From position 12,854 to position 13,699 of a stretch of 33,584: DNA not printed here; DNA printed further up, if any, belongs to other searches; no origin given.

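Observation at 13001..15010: NOX-like architecture built from NirB parts: FAD/NAD(P)H reductase, BFD [2Fe-2S] and a 5-TM domain with two H-x13-H motifs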

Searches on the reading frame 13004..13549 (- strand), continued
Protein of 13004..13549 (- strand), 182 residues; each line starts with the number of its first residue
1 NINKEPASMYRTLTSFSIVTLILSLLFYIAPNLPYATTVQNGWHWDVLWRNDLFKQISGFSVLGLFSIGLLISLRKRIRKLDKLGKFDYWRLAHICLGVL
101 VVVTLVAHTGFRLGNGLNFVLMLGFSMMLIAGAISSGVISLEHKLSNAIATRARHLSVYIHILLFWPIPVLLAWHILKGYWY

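Call 77: find_encoding_contigs(protein=P0132, flank=8000, max_places=2)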
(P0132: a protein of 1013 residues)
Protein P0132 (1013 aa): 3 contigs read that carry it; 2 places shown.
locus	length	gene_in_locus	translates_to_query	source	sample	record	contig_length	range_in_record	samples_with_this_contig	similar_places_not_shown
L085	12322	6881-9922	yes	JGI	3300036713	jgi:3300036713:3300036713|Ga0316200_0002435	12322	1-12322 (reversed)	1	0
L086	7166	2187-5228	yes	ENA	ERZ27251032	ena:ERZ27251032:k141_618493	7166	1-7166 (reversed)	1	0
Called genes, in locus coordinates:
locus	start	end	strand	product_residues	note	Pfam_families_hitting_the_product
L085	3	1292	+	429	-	?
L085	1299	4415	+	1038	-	PF04313:HSDR_N, PF02384:N6_Mtase, PF20473:MmeI_Mtase, PF01170:UPF0020 (faint), PF07669:Eco57I, PF12950:TaqI_C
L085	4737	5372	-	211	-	PF26303:UPF0323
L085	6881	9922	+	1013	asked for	PF00027:cNMP_binding, PF04324:Fer2_BFD, PF00970:FAD_binding_6, PF00175:NAD_binding_1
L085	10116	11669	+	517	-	PF02085:Cytochrom_CIII (faint), PF14522:Cytochrome_C7 (faint), PF14537:Cytochrom_c3_2 (faint)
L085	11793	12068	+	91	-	-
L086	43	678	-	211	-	PF26303:UPF0323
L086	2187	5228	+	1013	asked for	PF00027:cNMP_binding, PF04324:Fer2_BFD, PF00970:FAD_binding_6, PF00175:NAD_binding_1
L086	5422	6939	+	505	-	PF02085:Cytochrom_CIII (faint), PF14537:Cytochrom_c3_2 (weak)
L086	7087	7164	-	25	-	?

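Call 78: find_encoding_contigs(protein=P0041, flank=8000, max_places=2)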
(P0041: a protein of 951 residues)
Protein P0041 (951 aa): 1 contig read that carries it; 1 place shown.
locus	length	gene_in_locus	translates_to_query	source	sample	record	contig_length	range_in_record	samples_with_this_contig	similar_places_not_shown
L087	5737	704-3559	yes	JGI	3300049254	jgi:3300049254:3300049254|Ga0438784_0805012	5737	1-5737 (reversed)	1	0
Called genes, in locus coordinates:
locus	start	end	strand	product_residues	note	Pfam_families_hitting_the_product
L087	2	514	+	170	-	?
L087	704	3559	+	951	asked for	PF00036:EF-hand_1 (faint), PF10591:SPARC_Ca_bdg (faint), PF13202:EF-hand_5 (faint), PF13405:EF-hand_6 (faint), PF13499:EF-hand_7, PF04324:Fer2_BFD, PF00970:FAD_binding_6, PF00175:NAD_binding_1 (weak)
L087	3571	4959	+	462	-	PF02085:Cytochrom_CIII (faint), PF14522:Cytochrome_C7 (faint), PF14537:Cytochrom_c3_2 (weak)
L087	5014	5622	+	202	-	PF11845:Tll0287-like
